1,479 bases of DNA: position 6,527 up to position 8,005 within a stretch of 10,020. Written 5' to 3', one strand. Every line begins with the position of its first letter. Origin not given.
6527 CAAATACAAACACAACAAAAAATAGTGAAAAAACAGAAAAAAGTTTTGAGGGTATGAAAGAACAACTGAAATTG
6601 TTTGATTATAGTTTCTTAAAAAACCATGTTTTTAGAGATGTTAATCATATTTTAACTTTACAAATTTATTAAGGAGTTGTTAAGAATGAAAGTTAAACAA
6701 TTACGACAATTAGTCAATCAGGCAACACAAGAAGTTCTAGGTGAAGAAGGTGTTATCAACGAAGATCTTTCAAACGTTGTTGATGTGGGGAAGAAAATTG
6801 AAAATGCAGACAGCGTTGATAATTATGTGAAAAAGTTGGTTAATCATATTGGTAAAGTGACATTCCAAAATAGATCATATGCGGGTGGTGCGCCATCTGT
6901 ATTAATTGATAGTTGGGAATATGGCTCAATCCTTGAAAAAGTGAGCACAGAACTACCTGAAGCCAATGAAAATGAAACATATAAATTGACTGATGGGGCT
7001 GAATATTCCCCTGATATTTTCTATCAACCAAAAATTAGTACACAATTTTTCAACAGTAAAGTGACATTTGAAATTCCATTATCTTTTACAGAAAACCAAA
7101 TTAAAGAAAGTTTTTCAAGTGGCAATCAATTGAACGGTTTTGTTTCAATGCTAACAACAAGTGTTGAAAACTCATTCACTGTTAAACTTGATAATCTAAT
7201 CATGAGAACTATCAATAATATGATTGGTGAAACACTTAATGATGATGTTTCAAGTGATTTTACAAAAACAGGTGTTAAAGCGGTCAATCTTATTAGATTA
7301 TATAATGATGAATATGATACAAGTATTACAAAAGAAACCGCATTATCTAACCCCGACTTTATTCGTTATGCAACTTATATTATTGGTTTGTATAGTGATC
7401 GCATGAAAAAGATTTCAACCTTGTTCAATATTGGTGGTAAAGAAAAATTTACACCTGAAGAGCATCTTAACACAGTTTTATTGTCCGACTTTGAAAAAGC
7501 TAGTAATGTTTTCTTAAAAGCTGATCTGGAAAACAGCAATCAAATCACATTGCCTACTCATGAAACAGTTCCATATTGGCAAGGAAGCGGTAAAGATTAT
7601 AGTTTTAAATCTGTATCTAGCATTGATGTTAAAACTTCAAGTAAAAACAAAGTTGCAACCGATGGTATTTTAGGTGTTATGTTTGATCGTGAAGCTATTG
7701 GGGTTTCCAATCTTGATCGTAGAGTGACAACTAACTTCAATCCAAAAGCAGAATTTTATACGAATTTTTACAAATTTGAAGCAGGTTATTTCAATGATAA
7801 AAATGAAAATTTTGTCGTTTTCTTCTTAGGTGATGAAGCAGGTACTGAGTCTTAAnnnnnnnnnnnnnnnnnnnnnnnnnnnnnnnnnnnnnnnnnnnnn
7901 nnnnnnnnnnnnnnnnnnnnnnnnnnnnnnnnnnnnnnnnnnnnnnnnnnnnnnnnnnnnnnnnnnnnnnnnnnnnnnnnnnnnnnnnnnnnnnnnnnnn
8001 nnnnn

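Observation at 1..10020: Complete ITR-bounded phi29-type phage genome of only 10,020 bp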

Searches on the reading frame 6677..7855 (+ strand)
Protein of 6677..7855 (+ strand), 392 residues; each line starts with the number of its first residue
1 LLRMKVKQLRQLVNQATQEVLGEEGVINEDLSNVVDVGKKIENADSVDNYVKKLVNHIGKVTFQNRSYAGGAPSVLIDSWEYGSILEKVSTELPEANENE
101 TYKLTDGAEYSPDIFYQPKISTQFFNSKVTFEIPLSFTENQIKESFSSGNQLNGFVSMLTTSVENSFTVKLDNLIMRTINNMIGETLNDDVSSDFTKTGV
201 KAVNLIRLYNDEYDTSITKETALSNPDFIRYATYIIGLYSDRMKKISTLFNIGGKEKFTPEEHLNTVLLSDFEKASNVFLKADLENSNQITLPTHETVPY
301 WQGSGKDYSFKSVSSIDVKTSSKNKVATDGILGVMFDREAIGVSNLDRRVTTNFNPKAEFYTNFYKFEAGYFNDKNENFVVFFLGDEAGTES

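Call 6: search_protein_families(library=pfam, proteins=[window:6677-7855:+], max_evalue=0.1)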
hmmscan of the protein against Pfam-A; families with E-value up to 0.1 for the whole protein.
window:6677-7855:+ (392 aa): 2 families
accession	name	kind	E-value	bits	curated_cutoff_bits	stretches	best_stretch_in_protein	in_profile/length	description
PF25622.1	Phi29_MCP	-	3e-53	181.8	27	1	14-383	2-323/323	Phi29-like phage major capsid protein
PF19644.4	DUF6147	-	0.048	14.3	24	0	273-326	61-113/138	Family of unknown function (DUF6147)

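Call 7: search_protein_families(library=phrogs, proteins=[window:6677-7855:+], max_evalue=0.01)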
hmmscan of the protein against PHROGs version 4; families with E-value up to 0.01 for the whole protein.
window:6677-7855:+ (392 aa): 1 family
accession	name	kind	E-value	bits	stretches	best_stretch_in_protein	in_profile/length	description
phrog_2006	-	head and packaging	5.2e-38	132.1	1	12-388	17-379/385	major head protein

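Call 12: search_dna_similar(query=window:6677-7855:+, collection=phages, mode=protein, max_rows=40)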
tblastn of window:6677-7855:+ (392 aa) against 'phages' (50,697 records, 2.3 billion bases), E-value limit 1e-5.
Records with a match: 22; places in all: 22; records where one place covers at least 80% of the query: 19.
Best place of each record, by identity: 60-80% 7; <60% 15.
By first word of the organism name: Bacteriophage 8; Salmonella 7; Amedibacillus 2; Shigella 1; Acinetobacter 1; Pectobacterium 1; Enterobacter 1; Vibrio 1.
By host as written in the record: - 10; Salmonella enterica subsp. enterica serovar Enteritidis PT1 4; Salmonella enterica subsp. enterica serovar Enteritidis 2; Amedibacillus_QUJU_s CSC70 2; Salmonella enterica subsp. enterica serovar Kentucky 1; Shigella flexneri (EUROGROUP BIOLAB strain) 1; Pectobacterium sp. 1; Enterobacter hormaechei 156 1.
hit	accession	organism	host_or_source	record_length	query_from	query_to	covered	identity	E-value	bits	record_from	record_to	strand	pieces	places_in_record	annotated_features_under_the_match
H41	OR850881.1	Salmonella phage S.Kent 1-2-1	Salmonella enterica subsp. enterica ...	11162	4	386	98%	62.4%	4e-163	512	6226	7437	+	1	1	record has no annotation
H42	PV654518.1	Shigella phage vB_SHGBLB0004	Shigella flexneri (EUROGROUP BIOLAB ...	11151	2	387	98%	61.5%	4e-160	503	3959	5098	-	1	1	hypothetical protein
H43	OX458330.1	Acinetobacter phage Phanie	wastewater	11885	4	392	99%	60.9%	2e-156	493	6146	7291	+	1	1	putative major head protein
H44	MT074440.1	Salmonella phage assan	Salmonella enterica subsp. enterica ...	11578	2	386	98%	61.1%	2e-161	507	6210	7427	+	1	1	hypothetical protein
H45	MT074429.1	Salmonella phage astrithr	Salmonella enterica subsp. enterica ...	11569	2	386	98%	60.8%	4e-161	506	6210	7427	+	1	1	hypothetical protein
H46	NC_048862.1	Salmonella phage astrithr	Salmonella enterica subsp. enterica ...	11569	2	386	98%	60.8%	4e-161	506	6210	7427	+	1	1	major head protein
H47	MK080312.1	Salmonella phage Astrid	Salmonella enterica subsp. enterica ...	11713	2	386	98%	60.3%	2e-160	504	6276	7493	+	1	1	putative major head protein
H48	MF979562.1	Pectobacterium phage DU_PP_III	Pectobacterium sp.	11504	2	386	98%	59.8%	5e-160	503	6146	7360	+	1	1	hypothetical protein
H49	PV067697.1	Enterobacter phage Entb_47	Enterobacter hormaechei 156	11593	4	386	98%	59.9%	2e-158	498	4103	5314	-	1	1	hypothetical protein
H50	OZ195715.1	Vibrio phage K58 g2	Seawater and oysters mix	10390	3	386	98%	58.8%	3e-150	475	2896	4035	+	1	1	major head protein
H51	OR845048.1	Salmonella phage S.Ent 1-35-3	Salmonella enterica subsp. enterica ...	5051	127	386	66%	59.1%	2e-101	334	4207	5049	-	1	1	record has no annotation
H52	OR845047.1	Salmonella phage S.Ent 1-35-3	Salmonella enterica subsp. enterica ...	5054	127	386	66%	59.1%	2e-101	334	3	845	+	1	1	record has no annotation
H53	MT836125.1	Bacteriophage sp.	human fecal samples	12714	6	386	97%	31.4%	4e-53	195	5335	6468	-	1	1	record has no annotation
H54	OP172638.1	Amedibacillus phage AD70P2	Amedibacillus_QUJU_s CSC70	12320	4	384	97%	29.2%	5e-47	177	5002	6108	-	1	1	hypothetical protein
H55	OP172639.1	Amedibacillus phage AD70P3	Amedibacillus_QUJU_s CSC70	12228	4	384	97%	28.9%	8e-46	174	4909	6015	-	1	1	hypothetical protein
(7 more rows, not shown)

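Call 27: find_encoding_contigs(protein=window:6686-7855:+, flank=10000, max_places=10)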
Protein window:6686-7855:+ (389 aa): 1 contig read that carries it; 1 place shown.
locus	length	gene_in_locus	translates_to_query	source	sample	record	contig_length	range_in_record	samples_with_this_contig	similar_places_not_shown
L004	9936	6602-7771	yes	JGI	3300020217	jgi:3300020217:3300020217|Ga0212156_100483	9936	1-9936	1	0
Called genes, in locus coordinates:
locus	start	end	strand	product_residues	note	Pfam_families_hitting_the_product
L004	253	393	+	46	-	-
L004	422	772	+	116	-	-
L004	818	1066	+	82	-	-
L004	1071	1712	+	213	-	-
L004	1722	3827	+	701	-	PF03175:DNA_pol_B_2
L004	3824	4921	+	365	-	PF05894:Podovirus_Gp16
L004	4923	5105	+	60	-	-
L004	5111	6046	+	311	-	PF05352:Phage_connector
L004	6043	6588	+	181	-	-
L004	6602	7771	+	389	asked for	PF25622:Phi29_MCP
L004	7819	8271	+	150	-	-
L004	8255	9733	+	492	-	-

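Call 28: find_related_loci(query=window:6686-7852:+, collection=viral_contigs, flank=10000)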
Query window:6686-7852:+ (389 aa) in viral_contigs; peptide patterns used: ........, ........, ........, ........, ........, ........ (x = any residue, [..] = any of these).
39 stretches matched a pattern; 30 encode a relative of the query (tblastn E <= 1e-3); 30 distinct loci.
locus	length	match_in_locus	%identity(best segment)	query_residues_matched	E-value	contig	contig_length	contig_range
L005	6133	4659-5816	74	1-382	0e+0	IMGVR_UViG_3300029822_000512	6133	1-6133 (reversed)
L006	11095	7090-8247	74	1-382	0e+0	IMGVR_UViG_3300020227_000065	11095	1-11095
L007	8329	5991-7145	73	1-382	0e+0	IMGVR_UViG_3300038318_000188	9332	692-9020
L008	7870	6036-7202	68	1-383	1e-179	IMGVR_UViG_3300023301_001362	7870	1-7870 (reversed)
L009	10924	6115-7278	67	1-382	8e-179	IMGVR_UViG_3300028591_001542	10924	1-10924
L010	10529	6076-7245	66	1-382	2e-178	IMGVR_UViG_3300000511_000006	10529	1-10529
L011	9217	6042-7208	67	1-383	4e-177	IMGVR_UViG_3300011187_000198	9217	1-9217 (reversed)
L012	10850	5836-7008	65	1-382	2e-176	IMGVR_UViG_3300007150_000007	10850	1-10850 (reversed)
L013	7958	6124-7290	67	1-383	1e-176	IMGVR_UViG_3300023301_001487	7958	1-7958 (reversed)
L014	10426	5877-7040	65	1-382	5e-172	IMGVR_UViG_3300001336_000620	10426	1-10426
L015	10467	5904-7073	65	1-382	7e-171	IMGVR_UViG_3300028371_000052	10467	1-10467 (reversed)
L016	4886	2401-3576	64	1-382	2e-174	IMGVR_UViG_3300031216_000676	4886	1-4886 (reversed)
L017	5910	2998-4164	64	1-382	2e-171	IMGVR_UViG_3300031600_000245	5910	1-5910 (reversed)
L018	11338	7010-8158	62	1-383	8e-165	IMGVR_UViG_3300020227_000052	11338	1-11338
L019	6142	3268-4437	61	1-384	1e-163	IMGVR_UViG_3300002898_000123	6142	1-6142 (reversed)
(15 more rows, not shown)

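Call 56: find_related_loci(query=A6, collection=genome_contigs, flank=10000)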
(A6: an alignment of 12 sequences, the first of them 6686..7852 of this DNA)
Query A6 (389 aa) in genome_contigs; peptide patterns used: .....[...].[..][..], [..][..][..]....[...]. (x = any residue, [..] = any of these).
205 stretches matched a pattern; 110 encode a relative of the query (tblastn E <= 1e-3); the best 80 are kept; 80 distinct loci.
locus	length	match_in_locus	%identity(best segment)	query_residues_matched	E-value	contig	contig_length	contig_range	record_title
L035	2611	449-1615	65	1-382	0e+0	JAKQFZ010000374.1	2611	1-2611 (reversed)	MAG: Candidatus Omnitrophota bacterium isolate USDE_maxbin.238_sub k141_1399646, whole genome shotgun sequence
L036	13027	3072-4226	62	1-382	3e-166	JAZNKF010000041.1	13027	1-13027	MAG: Acutalibacteraceae bacterium isolate T1900044677_TS20190143.MAGScoT_cleanbin_000009 SGB_1644_k141_2356190, whole ge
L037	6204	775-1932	61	1-382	6e-164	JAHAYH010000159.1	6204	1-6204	MAG: Caryophanon sp. isolate MBin.002 k101_375508, whole genome shotgun sequence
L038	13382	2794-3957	60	1-386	1e-162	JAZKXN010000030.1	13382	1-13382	MAG: Acutalibacteraceae bacterium isolate T1900045118_TC20190112.MAGScoT_cleanbin_000022 SGB_4820_k141_1153350, whole ge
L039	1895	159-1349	61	1-384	7e-176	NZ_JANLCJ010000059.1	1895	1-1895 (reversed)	Herbiconiux daphne strain CPCC 203386 Scaffold59, whole genome shotgun sequence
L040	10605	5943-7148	60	1-384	3e-161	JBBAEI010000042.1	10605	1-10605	MAG: Weeksellaceae bacterium isolate SO_2017_LW2_150 scaffold_13573_c1_LW138R_2017, whole genome shotgun sequence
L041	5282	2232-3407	59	1-383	9e-163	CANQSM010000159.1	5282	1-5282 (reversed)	MAG: uncultured Phocaeicola sp. isolate Lapin-021__bin16 genome assembly, contig: Lapin-021__NODE_19011_length_5282_cov_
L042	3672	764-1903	60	1-386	2e-166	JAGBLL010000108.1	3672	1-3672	MAG: Bacilli bacterium isolate RGIG9223 Water_deer_Rumen-2__c434618, whole genome shotgun sequence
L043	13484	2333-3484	58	1-382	1e-159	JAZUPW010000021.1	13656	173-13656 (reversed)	MAG: Acutalibacteraceae bacterium isolate T1900044863_TS20190329.MAGScoT_cleanbin_000003 SGB_3116_k141_1455308, whole ge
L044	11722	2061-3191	59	1-375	3e-158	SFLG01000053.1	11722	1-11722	MAG: Bacteroidales bacterium isolate W2P13.005 Contig2591, whole genome shotgun sequence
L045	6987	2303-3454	57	1-382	4e-158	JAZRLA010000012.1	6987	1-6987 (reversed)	MAG: Candidatus Enterousia sp. isolate T1900045443_YK20190134.MAGScoT_cleanbin_000016 SGB_7130_k141_2189859, whole genom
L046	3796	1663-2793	60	1-375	8e-164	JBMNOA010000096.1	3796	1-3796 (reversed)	MAG: Bacillota bacterium isolate SBF912SR1HQ0022 scaffold_82135_c1, whole genome shotgun sequence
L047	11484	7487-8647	59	1-381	9e-158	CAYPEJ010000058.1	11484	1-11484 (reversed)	MAG TPA_asm: uncultured Anaeromicropila sp. isolate SRP313737_co1_106 genome assembly, contig: NODE_8577_length_11484_co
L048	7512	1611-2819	59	1-383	2e-157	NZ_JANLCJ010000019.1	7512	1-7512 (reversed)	Herbiconiux daphne strain CPCC 203386 Scaffold19, whole genome shotgun sequence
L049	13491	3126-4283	60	1-382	8e-157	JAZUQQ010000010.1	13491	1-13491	MAG: Eubacteriales bacterium isolate T1900044857_TS20190323.MAGScoT_cleanbin_000004 SGB_3069_k141_1021004, whole genome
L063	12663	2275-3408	57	1-375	2e-150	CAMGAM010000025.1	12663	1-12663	MAG: uncultured Tenericutes bacterium isolate ERR2020023_bin.12_metaWRAP_v1.3_MAG genome assembly, contig: ERZ10552019.9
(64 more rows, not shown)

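Call 57: find_related_loci(query=A6, collection=metagenome_contigs, flank=10000)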
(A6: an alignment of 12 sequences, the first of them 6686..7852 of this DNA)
Query A6 (389 aa) in metagenome_contigs; peptide patterns used: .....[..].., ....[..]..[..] (x = any residue, [..] = any of these).
600 stretches matched a pattern (row limit reached: there are more); 530 encode a relative of the query (tblastn E <= 1e-3); the best 80 are kept; 80 distinct loci.
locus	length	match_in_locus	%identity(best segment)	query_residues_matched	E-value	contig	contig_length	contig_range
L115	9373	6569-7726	74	1-382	0e+0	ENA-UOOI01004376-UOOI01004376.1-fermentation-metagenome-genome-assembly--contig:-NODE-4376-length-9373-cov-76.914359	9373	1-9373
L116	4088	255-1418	74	1-382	0e+0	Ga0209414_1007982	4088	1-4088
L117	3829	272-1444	69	1-386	0e+0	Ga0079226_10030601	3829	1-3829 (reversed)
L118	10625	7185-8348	68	1-382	0e+0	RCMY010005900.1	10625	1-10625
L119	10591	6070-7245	67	1-384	0e+0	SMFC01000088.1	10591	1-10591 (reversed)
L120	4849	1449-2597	67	1-382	0e+0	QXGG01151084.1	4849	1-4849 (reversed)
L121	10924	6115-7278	67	1-382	2e-178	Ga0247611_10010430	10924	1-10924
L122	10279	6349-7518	67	1-382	7e-178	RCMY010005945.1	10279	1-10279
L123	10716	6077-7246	66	1-382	6e-178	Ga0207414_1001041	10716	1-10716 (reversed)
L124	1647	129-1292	66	1-382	0e+0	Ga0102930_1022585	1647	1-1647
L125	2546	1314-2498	67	1-383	0e+0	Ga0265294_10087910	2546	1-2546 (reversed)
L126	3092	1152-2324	66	1-382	0e+0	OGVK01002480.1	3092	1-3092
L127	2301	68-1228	67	1-382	0e+0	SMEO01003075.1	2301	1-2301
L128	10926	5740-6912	66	1-382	1e-175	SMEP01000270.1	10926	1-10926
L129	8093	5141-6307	66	1-385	5e-176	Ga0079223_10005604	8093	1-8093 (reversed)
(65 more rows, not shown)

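Call 98: search_dna_similar(query=L006:10201-10875:+, collection=phages, mode=protein, max_rows=25)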
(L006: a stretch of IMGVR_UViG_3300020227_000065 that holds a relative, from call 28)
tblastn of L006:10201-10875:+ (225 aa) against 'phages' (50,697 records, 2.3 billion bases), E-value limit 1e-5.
Records with a match: 382; places in all: 410; records where one place covers at least 80% of the query: 1.
Best place of each record, by identity: 60-80% 11; <60% 371.
By first word of the organism name: Arthrobacter 61; Escherichia 60; Streptococcus 41; Bacillus 38; Salmonella 22; Yersinia 18; Microbacterium 17; Listeria 15; Proteus 10; Enterobacteria 7; and 46 more.
By host as written in the record: Arthrobacter sp. ATCC 21022 33; - 24; Escherichia coli 20; Yersinia enterocolitica 16; Arthrobacter globiformis B-2979 15; Bacillus subtilis 11; Listeria monocytogenes 11; Arthrobacter globiformis NRRL B-2979 SEA 10; and 155 more.
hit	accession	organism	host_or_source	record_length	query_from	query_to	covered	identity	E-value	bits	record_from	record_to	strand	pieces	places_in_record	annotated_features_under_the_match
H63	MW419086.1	Bacillus phage 015DV002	Bacillus subtilis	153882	4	142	62%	66.9%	1e-60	210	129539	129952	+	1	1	202: lysin, L-alanyl-D-glutamate peptidase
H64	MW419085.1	Bacillus phage 000TH009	Bacillus subtilis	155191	4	142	62%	66.9%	1e-60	210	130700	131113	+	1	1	211: lysin, L-alanyl-D-glutamate peptidase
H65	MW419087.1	Bacillus phage 015DV004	Bacillus subtilis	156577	4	142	62%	66.9%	1e-60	210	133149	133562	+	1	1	218: lysin, L-alanyl-D-glutamate peptidase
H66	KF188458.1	Bacillus phage Wip1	Bacillus anthracis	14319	2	129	57%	65.6%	2e-51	184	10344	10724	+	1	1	putative lysin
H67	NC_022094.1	Bacillus phage Wip1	Bacillus anthracis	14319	2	129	57%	65.6%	2e-51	184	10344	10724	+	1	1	ferredoxin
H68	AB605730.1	Bacillus phage SP-10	-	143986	2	133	59%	63.4%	2e-50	181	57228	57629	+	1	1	L-alanoyl-D-glutamate peptidase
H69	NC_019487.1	Bacillus phage SP-10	-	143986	2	133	59%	63.4%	2e-50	181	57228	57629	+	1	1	ferredoxin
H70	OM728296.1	Bacillus phage vB_BsuM-Goe26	Bacillus subtilis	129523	2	133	59%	61.9%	3e-50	180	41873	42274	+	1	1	hypothetical protein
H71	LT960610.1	Bacillus phage SBSphiC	Bacillus subtilis BEST7003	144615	2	131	58%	62.9%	9e-50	179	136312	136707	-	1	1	record has no annotation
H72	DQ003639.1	Listeria phage B025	Listeria monocytogenes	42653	2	131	58%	60.3%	1e-42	158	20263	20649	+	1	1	ply: PlyB025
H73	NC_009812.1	Listeria phage B025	Listeria monocytogenes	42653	2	131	58%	60.3%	1e-42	158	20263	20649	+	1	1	ply: endolysin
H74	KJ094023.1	Listeria phage LP-101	Listeria monocytogenes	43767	3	170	75%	44.5%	3e-38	146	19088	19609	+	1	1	putative endolysin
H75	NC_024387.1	Listeria phage LP-101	Listeria monocytogenes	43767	3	170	75%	44.5%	3e-38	146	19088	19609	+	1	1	ferredoxin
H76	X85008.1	Listeria phage A118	-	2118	3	144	63%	52.3%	2e-39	148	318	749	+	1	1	ply118: L-alanoyl-D-glutamate peptidase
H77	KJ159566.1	Geobacillus phage GBK2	Geobacillus kaustophilus ATCC 8005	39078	4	129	56%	57.9%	1e-42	158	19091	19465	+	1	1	lysin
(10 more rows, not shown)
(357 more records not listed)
